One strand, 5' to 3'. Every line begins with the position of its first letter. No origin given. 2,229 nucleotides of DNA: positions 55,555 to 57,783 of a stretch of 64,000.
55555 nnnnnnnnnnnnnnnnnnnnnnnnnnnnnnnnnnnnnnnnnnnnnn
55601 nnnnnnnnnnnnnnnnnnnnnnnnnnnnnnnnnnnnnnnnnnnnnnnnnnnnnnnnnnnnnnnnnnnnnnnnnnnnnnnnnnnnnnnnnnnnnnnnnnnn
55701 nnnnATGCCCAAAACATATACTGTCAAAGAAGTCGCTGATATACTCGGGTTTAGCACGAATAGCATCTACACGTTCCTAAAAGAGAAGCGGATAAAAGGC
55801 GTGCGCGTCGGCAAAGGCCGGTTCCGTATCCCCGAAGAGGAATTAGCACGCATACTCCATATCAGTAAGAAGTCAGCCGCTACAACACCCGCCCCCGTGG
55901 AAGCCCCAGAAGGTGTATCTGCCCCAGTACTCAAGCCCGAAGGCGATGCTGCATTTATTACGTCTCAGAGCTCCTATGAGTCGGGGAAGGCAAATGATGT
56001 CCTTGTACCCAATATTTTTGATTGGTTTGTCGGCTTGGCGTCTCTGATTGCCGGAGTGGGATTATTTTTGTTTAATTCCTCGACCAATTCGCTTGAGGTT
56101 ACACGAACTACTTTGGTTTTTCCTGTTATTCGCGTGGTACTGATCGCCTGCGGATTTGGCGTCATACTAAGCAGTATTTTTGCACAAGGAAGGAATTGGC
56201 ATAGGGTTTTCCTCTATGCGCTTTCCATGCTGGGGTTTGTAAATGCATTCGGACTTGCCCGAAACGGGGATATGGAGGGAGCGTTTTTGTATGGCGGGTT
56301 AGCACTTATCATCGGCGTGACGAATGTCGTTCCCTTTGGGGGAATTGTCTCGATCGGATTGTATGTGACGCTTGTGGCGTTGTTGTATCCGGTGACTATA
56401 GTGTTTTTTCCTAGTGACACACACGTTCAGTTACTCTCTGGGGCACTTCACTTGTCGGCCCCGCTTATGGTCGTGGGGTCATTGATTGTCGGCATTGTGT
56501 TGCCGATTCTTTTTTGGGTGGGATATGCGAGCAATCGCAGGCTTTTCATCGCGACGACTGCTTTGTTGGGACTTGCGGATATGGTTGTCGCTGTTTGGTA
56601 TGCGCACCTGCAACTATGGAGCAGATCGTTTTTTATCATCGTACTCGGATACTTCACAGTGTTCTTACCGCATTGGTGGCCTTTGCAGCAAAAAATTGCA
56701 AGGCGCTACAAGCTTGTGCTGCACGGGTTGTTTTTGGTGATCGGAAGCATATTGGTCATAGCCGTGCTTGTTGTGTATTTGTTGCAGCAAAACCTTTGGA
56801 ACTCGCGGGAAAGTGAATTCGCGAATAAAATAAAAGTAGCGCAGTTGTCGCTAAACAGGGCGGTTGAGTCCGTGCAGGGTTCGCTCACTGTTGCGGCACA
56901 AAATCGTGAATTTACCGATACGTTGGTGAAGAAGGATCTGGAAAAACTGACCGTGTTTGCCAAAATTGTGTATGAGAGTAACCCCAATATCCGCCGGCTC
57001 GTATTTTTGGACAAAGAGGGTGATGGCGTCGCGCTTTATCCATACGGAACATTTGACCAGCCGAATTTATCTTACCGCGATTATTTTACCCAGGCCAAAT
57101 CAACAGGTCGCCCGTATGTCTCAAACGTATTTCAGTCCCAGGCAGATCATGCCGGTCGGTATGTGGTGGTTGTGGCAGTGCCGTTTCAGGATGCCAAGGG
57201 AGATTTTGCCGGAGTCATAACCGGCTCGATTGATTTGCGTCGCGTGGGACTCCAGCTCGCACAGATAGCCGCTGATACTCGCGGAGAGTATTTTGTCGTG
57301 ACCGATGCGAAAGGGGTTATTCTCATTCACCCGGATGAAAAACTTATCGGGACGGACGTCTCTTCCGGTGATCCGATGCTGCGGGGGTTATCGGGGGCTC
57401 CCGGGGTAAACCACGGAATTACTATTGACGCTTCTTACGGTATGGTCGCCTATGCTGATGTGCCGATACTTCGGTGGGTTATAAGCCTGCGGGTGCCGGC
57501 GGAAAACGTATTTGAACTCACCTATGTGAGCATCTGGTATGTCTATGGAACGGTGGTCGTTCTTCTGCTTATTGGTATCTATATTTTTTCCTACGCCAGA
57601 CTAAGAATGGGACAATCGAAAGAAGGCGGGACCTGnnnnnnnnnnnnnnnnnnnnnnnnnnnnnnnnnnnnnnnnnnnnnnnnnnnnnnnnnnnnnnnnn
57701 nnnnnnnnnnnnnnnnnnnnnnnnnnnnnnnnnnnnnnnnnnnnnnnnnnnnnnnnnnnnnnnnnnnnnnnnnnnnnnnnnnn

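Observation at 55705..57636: HTH-TM-Cache membrane one-component regulator translationally coupled to the membrane-anchor/collagen-like gene pair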

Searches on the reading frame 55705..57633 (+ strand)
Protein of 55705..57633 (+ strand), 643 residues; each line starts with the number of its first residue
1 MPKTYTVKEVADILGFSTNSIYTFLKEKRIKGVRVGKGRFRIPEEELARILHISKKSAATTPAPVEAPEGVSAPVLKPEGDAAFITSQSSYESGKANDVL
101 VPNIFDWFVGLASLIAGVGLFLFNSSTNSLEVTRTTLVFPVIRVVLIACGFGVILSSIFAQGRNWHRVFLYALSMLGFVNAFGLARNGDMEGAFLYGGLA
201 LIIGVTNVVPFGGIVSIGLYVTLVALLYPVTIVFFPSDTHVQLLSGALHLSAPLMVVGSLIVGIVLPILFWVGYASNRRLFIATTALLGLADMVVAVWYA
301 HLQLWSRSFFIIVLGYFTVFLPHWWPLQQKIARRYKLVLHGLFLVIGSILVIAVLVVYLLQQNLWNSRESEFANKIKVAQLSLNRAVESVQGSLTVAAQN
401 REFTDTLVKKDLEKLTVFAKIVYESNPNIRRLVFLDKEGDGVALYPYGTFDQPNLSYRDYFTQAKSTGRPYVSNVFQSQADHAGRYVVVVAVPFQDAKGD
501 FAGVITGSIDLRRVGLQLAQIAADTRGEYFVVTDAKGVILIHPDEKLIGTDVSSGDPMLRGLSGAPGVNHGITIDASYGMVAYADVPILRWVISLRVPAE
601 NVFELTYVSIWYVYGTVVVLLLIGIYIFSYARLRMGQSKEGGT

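Call 7: search_protein_families(library=pfam, proteins=[window:55705-57633:+], max_evalue=1)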
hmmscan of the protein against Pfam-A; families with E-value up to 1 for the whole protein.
window:55705-57633:+ (643 aa): 10 families
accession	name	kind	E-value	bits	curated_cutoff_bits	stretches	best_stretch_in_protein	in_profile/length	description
PF02743.24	dCache_1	-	3.4e-18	66.5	45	1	393-593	32-237/240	Cache domain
PF12728.13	HTH_17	-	9.4e-10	39.1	27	1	5-51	2-47/51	Helix-turn-helix domain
PF14827.12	dCache_3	-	3.8e-07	30.4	25.7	1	372-539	8-169/239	Double sensory domain of two-component sensor kinase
PF17200.10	sCache_2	-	0.014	15.8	25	1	527-554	54-82/155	Single Cache domain 2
PF17203.10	sCache_3_2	-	0.021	15.3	28.4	1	520-555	46-83/140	Single cache domain 3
PF21531.3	Rv2175c_wHTH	-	0.034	14.6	27.1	1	4-44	15-54/57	DNA-binding protein Rv2175c, wHTH domain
PF18096.6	Thump_like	-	0.14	12.5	26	1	9-59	5-56/78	THUMP domain-like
PF13309.12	HTH_22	-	0.17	12.4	29.6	1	6-26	43-63/63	HTH domain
PF13411.12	MerR_1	-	0.23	12.1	21.6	1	5-53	1-49/69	MerR HTH family regulatory protein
PF17461.7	DUF5423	-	0.46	9.7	25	1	244-308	105-168/348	Family of unknown function (DUF5423)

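Call 9: find_homologous_proteins(query=window:55705-57633:+)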
Query window:55705-57633:+ (643 aa): 185 proteins with E <= 0.001 among 8000 candidates; the best 120 are listed.
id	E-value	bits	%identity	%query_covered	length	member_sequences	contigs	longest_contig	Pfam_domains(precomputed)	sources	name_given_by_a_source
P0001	0.0e+0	1310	92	100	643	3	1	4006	PF12728.14,PF02743.25,PF14827.13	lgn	-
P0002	3.3e-246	837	59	100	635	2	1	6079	PF12728.14,PF02743.25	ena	-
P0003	3.8e-242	824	57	100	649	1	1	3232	PF12728.14,PF02743.25,PF14827.13,PF22673.3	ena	-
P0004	3.4e-241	821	56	100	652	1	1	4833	PF12728.14,PF02743.25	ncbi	-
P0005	1.2e-240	819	57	100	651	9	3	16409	PF12728.14,PF02743.25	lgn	-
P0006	2.7e-239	814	56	100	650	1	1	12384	PF12728.14,PF02743.25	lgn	-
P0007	5.9e-239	813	57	100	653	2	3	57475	PF12728.14,PF02743.25,PF14827.13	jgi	-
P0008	2.6e-238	811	56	100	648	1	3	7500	PF12728.14,PF02743.25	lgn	-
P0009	4.1e-238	810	57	100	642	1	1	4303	PF12728.14,PF02743.25,PF22673.3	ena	-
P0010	5.0e-238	810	56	100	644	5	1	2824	PF12728.14,PF02743.25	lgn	-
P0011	2.3e-235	801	56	100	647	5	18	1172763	PF12728.14,PF02743.25,PF22673.3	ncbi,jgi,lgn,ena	jgi:excisionase family DNA binding protein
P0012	1.1e-234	799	56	100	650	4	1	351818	PF12728.14,PF02743.25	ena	-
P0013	1.4e-232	792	56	100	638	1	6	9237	PF12728.14,PF02743.25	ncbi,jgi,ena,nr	ncbi:MAG TPA: DNA-binding protein [Patescibacteria group bacterium]|nr:DNA-binding protein [Patescib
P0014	1.2e-231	789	56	100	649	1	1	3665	PF12728.14,PF02743.25,PF22673.3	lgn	-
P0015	1.8e-231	788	53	100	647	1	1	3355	PF12728.14,PF02743.25,PF22673.3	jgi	jgi:excisionase family DNA binding protein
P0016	2.2e-231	788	56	100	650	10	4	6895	PF12728.14,PF02743.25,PF14827.13,PF22673.3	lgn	-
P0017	1.6e-230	785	56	100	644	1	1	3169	PF12728.14,PF02743.25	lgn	-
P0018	2.3e-230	785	55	100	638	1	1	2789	PF12728.14,PF02743.25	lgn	-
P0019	1.2e-228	779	55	100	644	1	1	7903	PF12728.14,PF02743.25,PF14827.13,PF22673.3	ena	-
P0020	2.7e-225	768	53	100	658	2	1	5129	PF12728.14,PF02743.25,PF22673.3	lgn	-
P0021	4.8e-224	764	54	100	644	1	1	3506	PF12728.14,PF02743.25,PF14827.13,PF22673.3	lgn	-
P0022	3.8e-223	761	53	100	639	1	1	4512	PF12728.14,PF02743.25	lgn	-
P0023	7.5e-221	753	54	99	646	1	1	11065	PF12728.14,PF02743.25,PF14827.13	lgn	-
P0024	8.9e-220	750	54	97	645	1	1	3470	PF12728.14,PF02743.25,PF14827.13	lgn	-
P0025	1.9e-219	749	53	100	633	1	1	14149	PF12728.14,PF02743.25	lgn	-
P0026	8.6e-217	740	54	100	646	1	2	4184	PF12728.14,PF02743.25,PF14827.13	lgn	-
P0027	1.8e-216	739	51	100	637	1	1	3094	PF12728.14,PF02743.25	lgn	-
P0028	2.7e-215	735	52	100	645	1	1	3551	PF12728.14,PF02743.25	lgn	-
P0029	1.3e-212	726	51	100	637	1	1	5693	PF12728.14,PF02743.25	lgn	-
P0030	7.6e-211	720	51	100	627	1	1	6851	PF12728.14,PF02743.25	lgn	-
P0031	6.4e-206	704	48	100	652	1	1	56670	PF12728.14,PF02743.25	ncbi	-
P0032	6.3e-199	681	48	100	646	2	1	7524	PF12728.14,PF02743.25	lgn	-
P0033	3.2e-197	675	48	100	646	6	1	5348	PF12728.14,PF02743.25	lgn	-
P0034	6.0e-197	674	50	99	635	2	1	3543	PF12728.14,PF02743.25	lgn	-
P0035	1.0e-193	664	49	100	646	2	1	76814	PF12728.14,PF02743.25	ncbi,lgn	-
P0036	2.6e-186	639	46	100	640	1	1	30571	PF12728.14,PF02743.25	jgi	jgi:excisionase family DNA binding protein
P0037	4.4e-177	609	48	99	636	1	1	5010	PF12728.14,PF02743.25,PF14827.13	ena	-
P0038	6.4e-177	608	44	100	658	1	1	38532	PF12728.14,PF02743.25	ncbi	-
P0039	4.5e-171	589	47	100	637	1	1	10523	PF12728.14,PF02743.25,PF14827.13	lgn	-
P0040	2.3e-169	583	46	100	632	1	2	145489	PF12728.14,PF02743.25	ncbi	-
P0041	1.2e-168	581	46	94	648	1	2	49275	PF12728.14,PF02743.25,PF14827.13,PF17203.11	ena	-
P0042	4.0e-168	579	46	100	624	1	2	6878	PF12728.14,PF02743.25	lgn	-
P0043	2.6e-167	576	44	100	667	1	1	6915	PF12728.14,PF02743.25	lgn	-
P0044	5.0e-167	576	45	100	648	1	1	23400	PF12728.14,PF02743.25,PF14827.13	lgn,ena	-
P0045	8.5e-167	575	44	100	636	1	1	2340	PF12728.14,PF02743.25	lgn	-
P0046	2.1e-166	573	45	100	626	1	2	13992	PF12728.14,PF02743.25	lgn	-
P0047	7.4e-163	562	46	100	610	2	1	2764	PF12728.14,PF02743.25,PF14827.13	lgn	-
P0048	1.0e-162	561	41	100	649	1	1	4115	PF12728.14,PF02743.25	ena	-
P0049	6.2e-162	559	46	97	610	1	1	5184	PF12728.14,PF02743.25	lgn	-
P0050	1.0e-161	558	45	100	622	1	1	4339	PF12728.14,PF02743.25,PF14827.13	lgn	-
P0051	2.2e-159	550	44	99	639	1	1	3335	PF12728.14,PF02743.25,PF14827.13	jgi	jgi:excisionase family DNA binding protein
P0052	8.2e-159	548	42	100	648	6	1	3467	PF12728.14,PF02743.25,PF14827.13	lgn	-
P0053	2.7e-157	543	44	96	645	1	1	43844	PF12728.14,PF02743.25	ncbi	-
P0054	6.1e-156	539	45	99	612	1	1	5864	PF12728.14,PF02743.25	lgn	-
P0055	4.8e-155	536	44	100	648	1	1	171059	PF12728.14,PF02743.25,PF17203.11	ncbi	-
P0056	5.4e-155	536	42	100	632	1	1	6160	PF12728.14,PF02743.25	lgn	-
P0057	2.9e-153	530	44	99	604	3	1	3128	PF12728.14,PF02743.25,PF17203.11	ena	-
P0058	1.1e-152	528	42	99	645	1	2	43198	PF12728.14,PF02743.25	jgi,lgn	jgi:excisionase family DNA binding protein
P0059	6.2e-146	506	41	100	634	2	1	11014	PF12728.14,PF02743.25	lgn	-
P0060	1.2e-145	505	40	98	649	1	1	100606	PF12728.14,PF02743.25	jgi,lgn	jgi:excisionase family DNA binding protein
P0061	1.6e-142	495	41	98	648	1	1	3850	PF12728.14,PF02743.25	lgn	-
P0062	2.9e-141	490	41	98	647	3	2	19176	PF12728.14,PF02743.25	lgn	-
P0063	8.0e-141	489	41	100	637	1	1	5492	PF12728.14,PF02743.25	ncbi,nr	ncbi:helix-turn-helix domain-containing protein [Candidatus Gottesmanbacteria bacterium]|nr:helix-tu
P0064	3.1e-140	487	40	100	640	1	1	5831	PF12728.14,PF02743.25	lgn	-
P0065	3.7e-139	483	43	94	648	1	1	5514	PF12728.14,PF02743.25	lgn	-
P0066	1.1e-138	482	38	99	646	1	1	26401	PF12728.14,PF02743.25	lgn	-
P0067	4.3e-136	473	38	98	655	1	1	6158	PF12728.14,PF02743.25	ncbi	-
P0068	3.2e-135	470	39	99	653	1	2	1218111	PF12728.14,PF02743.25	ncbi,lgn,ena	-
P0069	8.6e-134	466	40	95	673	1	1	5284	PF12728.14,PF02743.25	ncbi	-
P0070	9.9e-134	466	37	99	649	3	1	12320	PF12728.14,PF02743.25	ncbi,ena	-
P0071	1.7e-132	461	39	100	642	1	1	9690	PF12728.14,PF02743.25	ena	-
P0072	7.2e-132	459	40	98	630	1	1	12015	PF12728.14,PF02743.25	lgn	-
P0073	3.9e-131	457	40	98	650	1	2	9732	PF12728.14,PF02743.25,PF17203.11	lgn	-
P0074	7.5e-131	456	39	100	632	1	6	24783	PF12728.14,PF02743.25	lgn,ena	-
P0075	8.4e-131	456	39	100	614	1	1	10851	PF12728.14,PF02743.25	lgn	-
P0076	1.1e-130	455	38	99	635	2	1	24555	PF12728.14,PF02743.25,PF14827.13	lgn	-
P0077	2.7e-129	451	39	97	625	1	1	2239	PF12728.14,PF02743.25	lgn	-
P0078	2.8e-129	451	39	95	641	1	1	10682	PF12728.14,PF02743.25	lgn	-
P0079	1.2e-128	449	38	97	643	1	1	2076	PF12728.14,PF02743.25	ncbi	-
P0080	3.3e-128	447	38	99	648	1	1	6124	PF12728.14,PF02743.25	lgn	-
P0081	4.3e-128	447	39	97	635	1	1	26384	PF12728.14,PF02743.25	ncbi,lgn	-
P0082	7.1e-127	443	40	94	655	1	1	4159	PF12728.14,PF02743.25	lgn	-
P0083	7.4e-127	443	37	94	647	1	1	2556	PF12728.14,PF02743.25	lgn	-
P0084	8.3e-126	439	38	98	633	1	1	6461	PF12728.14,PF02743.25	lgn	-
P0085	4.6e-125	437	38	97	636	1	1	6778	PF12728.14,PF02743.25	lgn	-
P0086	8.4e-125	436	42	82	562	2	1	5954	PF12728.14,PF02743.25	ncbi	-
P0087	2.5e-124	434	39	94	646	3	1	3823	PF12728.14,PF02743.25,PF14827.13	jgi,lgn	-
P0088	9.6e-124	433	37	100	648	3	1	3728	PF12728.14,PF02743.25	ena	-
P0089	1.1e-123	432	38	100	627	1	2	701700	PF12728.14,PF02743.25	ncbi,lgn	-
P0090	1.2e-123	432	36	100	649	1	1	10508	PF12728.14,PF02743.25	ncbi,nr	ncbi:MAG: DNA-binding protein [Candidatus Gottesmanbacteria bacterium]|nr:DNA-binding protein [Candi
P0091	3.0e-123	431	36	100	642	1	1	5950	PF12728.14,PF02743.25,PF14827.13,PF22673.3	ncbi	-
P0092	3.7e-123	431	36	100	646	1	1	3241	PF12728.14,PF02743.25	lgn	-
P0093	1.7e-122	428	37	100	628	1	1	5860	PF12728.14,PF02743.25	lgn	-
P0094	2.7e-122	428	36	99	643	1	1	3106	PF12728.14,PF02743.25,PF14827.13,PF22673.3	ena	-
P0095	3.9e-122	427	38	95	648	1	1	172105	PF12728.14,PF02743.25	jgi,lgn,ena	-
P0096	4.7e-122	427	36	94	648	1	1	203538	PF12728.14,PF02743.25,PF22673.3,PF17203.11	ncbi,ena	-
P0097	6.8e-122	426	35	100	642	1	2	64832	PF12728.14,PF02743.25,PF17203.11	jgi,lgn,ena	jgi:excisionase family DNA binding protein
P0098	2.1e-121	425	37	99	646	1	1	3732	PF12728.14,PF02743.25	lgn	-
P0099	3.4e-121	424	36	97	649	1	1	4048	PF12728.14,PF02743.25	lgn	-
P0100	2.4e-120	421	38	94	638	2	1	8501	PF12728.14,PF02743.25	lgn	-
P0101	1.9e-117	412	35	100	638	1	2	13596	PF12728.14,PF02743.25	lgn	-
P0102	1.9e-117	412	36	98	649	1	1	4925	PF12728.14,PF02743.25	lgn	-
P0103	5.8e-117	410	37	98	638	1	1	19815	PF12728.14,PF02743.25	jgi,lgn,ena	-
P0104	1.3e-113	399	36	100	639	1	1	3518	PF12728.14,PF02743.25,PF22673.3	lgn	-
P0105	7.0e-107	377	36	98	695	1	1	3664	PF12728.14,PF02743.25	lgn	-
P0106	1.3e-106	376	37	94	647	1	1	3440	PF12728.14,PF02743.25,PF17203.11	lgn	-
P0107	1.5e-105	372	34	98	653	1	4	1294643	PF12728.14,PF02743.25,PF14827.13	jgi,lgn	jgi:excisionase family DNA binding protein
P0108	1.9e-104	369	35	98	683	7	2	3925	PF12728.14,PF02743.25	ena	-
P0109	2.6e-103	365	35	98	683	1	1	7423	PF12728.14,PF02743.25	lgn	-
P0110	5.8e-103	364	34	98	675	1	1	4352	PF12728.14,PF02743.25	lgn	-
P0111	1.7e-100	356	34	99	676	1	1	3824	PF12728.14,PF02743.25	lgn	-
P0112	4.6e-100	354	34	98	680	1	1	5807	PF12728.14,PF02743.25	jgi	jgi:excisionase family DNA binding protein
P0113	7.2e-100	354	34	97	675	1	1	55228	PF12728.14,PF02743.25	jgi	jgi:excisionase family DNA binding protein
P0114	1.4e-99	353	35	98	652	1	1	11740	PF12728.14,PF02743.25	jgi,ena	-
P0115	3.5e-99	351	34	98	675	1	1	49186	PF12728.14,PF02743.25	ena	-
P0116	8.0e-99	350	34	97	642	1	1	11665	PF12728.14,PF02743.25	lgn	-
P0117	2.3e-97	345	33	98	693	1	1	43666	PF12728.14,PF02743.25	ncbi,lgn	-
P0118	1.9e-96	342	34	98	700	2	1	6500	PF12728.14,PF02743.25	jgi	-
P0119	2.8e-96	342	33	98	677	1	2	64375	PF12728.14,PF02743.25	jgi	jgi:excisionase family DNA binding protein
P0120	5.9e-96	341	33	99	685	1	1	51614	PF12728.14,PF02743.25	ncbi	-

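Call 14: find_encoding_contigs(protein=P0011, flank=10000, max_places=2)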
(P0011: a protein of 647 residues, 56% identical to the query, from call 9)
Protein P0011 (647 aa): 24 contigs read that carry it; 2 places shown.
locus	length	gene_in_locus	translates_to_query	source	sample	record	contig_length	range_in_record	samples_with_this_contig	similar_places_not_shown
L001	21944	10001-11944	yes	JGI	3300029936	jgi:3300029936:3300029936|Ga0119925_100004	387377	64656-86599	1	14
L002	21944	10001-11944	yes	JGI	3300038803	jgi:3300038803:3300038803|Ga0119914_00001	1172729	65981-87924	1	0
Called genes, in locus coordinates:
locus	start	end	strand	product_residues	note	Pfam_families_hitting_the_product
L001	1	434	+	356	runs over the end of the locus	PF06723:MreB_Mbl, PF00022:Actin (weak), PF00012:HSP70, PF14450:FtsA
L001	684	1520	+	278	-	PF03808:Glyco_tran_WecG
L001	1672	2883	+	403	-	PF13439:Glyco_transf_4, PF13579:Glyco_trans_4_4, PF00534:Glycos_transf_1, PF20706:GT4-conflict (weak), PF13692:Glyco_trans_1_4, PF13524:Glyco_trans_1_2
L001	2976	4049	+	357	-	PF13439:Glyco_transf_4 (weak), PF13579:Glyco_trans_4_4 (weak), PF00534:Glycos_transf_1, PF13692:Glyco_trans_1_4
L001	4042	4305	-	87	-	-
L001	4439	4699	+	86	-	-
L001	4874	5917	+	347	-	PF13439:Glyco_transf_4, PF13579:Glyco_trans_4_4 (weak), PF00534:Glycos_transf_1, PF13692:Glyco_trans_1_4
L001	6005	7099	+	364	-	PF13579:Glyco_trans_4_4, PF13439:Glyco_transf_4, PF20706:GT4-conflict (weak), PF00534:Glycos_transf_1, PF13692:Glyco_trans_1_4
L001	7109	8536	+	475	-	PF08323:Glyco_transf_5, PF13439:Glyco_transf_4 (faint), PF20706:GT4-conflict, PF00534:Glycos_transf_1, PF13692:Glyco_trans_1_4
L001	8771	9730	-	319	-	-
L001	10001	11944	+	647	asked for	PF12728:HTH_17, PF02743:dCache_1, PF22673:MCP-like_PDC_1 (weak)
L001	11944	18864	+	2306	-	-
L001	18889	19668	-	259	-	PF13354:Beta-lactamase2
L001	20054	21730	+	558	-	PF12895:ANAPC3 (faint), PF14559:TPR_19 (faint), PF00515:TPR_1 (faint), PF07719:TPR_2 (faint), PF13181:TPR_8 (faint), PF13424:TPR_12 (faint), PF13428:TPR_14 (faint), PF13431:TPR_17 (faint), +2 more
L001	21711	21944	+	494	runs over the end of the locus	-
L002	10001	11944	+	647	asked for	PF12728:HTH_17, PF02743:dCache_1, PF22673:MCP-like_PDC_1 (weak)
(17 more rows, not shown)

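Call 15: find_encoding_contigs(protein=P0068, flank=10000, max_places=2)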
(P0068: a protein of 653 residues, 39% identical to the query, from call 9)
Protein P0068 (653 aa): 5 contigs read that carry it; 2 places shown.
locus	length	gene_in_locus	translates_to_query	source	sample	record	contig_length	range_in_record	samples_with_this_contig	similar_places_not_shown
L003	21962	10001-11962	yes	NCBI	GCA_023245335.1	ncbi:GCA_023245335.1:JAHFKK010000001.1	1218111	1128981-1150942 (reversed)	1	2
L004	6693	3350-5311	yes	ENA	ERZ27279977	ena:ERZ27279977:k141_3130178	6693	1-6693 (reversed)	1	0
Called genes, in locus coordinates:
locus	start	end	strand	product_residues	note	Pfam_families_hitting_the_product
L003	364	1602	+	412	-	PF13439:Glyco_transf_4, PF13579:Glyco_trans_4_4, PF13477:Glyco_trans_4_2 (weak), PF20706:GT4-conflict (weak), PF00534:Glycos_transf_1, PF13692:Glyco_trans_1_4, PF13524:Glyco_trans_1_2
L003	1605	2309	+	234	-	PF03372:Exo_endo_phos, PF23226:Exo_endo_phos_PGAP2IP (weak), PF14529:Exo_endo_phos_2 (weak)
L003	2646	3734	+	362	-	PF13579:Glyco_trans_4_4 (weak), PF00534:Glycos_transf_1, PF13692:Glyco_trans_1_4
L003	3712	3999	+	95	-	-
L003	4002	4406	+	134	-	-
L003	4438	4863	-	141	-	-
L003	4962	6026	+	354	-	PF13439:Glyco_transf_4, PF13579:Glyco_trans_4_4, PF00534:Glycos_transf_1, PF13692:Glyco_trans_1_4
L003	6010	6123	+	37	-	-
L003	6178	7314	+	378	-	PF13579:Glyco_trans_4_4 (weak), PF13439:Glyco_transf_4, PF00534:Glycos_transf_1, PF13692:Glyco_trans_1_4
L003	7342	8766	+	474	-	PF08323:Glyco_transf_5, PF13439:Glyco_transf_4 (faint), PF20706:GT4-conflict (weak), PF00534:Glycos_transf_1, PF13692:Glyco_trans_1_4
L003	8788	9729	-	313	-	-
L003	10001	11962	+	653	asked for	PF12728:HTH_17, PF02743:dCache_1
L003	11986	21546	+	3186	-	-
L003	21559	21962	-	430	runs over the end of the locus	PF08421:Methyltransf_13, PF13489:Methyltransf_23, PF08484:Methyltransf_14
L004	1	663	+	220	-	?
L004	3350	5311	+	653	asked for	PF12728:HTH_17, PF02743:dCache_1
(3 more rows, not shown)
